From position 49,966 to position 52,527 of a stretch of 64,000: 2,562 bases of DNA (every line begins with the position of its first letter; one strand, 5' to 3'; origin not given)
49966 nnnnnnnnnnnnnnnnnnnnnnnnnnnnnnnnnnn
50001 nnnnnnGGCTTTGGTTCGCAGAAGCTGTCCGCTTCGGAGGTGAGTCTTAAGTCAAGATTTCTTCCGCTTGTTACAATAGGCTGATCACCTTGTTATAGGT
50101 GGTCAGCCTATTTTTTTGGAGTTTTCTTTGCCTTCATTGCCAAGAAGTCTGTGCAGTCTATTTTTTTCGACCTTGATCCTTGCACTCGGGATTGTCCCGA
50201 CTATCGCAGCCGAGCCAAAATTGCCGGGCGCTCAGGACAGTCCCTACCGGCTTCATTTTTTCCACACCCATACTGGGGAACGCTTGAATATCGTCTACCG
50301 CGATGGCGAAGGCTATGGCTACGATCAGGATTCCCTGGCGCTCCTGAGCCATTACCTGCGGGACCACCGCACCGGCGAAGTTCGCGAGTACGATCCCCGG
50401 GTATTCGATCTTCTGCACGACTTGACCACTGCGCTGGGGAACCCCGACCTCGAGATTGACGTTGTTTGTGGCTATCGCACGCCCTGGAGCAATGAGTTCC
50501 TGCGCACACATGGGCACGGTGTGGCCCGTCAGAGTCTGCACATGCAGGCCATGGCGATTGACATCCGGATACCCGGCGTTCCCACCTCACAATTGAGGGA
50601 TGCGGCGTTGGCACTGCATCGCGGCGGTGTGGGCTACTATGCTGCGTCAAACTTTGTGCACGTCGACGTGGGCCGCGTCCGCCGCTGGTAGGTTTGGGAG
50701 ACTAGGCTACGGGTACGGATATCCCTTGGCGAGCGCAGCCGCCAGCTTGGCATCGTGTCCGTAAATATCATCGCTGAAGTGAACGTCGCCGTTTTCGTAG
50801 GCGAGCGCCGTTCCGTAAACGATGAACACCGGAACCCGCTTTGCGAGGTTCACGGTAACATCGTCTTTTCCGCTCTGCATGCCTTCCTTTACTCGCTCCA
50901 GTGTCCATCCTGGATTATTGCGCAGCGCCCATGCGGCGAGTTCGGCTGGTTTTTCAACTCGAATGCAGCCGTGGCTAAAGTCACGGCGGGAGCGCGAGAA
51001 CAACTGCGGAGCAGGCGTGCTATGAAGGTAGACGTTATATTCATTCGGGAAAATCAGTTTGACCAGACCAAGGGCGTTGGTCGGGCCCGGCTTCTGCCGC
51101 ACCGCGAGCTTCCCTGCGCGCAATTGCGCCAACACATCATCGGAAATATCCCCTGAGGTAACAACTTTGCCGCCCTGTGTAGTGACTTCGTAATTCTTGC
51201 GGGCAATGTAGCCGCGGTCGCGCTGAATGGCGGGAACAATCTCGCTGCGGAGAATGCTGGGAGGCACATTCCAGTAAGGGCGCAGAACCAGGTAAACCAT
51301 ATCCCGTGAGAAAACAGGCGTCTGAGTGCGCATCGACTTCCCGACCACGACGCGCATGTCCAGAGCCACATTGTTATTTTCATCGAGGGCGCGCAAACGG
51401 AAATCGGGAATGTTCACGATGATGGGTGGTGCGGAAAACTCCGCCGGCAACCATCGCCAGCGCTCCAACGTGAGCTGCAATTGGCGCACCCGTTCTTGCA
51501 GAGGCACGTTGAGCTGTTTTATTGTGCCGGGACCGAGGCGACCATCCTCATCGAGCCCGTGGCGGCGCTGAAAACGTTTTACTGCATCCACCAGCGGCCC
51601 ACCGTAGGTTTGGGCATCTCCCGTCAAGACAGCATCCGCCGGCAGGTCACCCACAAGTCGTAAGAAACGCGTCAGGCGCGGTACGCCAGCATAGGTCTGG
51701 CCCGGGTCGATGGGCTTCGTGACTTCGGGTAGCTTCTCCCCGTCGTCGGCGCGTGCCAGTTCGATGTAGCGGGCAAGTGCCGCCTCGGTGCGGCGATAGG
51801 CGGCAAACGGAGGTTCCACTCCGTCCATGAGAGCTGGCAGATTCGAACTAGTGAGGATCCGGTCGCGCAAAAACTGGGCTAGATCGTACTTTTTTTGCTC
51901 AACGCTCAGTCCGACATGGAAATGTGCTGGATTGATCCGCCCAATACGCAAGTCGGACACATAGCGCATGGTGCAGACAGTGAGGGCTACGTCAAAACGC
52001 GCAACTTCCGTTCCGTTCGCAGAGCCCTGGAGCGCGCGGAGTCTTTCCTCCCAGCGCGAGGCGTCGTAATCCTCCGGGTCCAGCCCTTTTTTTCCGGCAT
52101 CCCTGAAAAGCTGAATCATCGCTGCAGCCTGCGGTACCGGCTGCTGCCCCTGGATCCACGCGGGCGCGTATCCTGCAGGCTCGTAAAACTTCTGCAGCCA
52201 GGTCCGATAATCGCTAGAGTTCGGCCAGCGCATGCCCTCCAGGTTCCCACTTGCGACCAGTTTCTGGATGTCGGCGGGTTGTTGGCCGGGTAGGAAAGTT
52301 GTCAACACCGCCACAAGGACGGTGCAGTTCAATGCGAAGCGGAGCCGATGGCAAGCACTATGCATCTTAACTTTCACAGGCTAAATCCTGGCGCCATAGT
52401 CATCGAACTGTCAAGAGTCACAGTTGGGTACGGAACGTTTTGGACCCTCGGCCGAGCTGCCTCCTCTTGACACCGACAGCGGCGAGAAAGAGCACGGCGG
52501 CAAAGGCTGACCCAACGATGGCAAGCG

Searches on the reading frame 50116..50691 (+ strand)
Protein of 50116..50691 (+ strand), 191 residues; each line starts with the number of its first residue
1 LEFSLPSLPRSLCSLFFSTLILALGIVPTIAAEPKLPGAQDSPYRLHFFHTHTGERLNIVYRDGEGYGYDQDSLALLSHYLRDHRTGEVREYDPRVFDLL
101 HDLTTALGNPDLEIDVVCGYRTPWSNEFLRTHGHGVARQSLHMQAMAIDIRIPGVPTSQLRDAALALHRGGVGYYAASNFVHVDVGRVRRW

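Call 38: search_protein_families(library=pfam, proteins=[window:50116-50691:+], max_evalue=0.001)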
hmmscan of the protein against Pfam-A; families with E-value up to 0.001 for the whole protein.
window:50116-50691:+ (191 aa): 2 families
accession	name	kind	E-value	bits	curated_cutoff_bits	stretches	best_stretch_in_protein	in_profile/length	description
PF05951.18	Peptidase_M15_2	-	1.4e-46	158.4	27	1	43-191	6-153/153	Bacterial protein of unknown function (DUF882)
PF08291.16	Peptidase_M15_3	-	4.4e-11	43.3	23.2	1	84-184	15-108/108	Peptidase M15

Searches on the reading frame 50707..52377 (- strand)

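Call 38: search_protein_families(library=pfam, proteins=[window:50707-52377:-], max_evalue=0.001)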
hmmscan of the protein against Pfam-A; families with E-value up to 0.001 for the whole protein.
window:50707-52377:- (556 aa): 3 families
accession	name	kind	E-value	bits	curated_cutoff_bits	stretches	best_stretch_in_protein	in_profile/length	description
PF20142.4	Scaffold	-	4.7e-30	105.5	24.6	1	60-201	2-139/139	Scaffold domain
PF03734.19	YkuD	-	1.1e-23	84.9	23.4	1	319-487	4-141/146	L,D-transpeptidase catalytic domain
PF01471.23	PG_binding_1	-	6.5e-09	36.3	23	1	256-289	24-57/57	Putative peptidoglycan binding domain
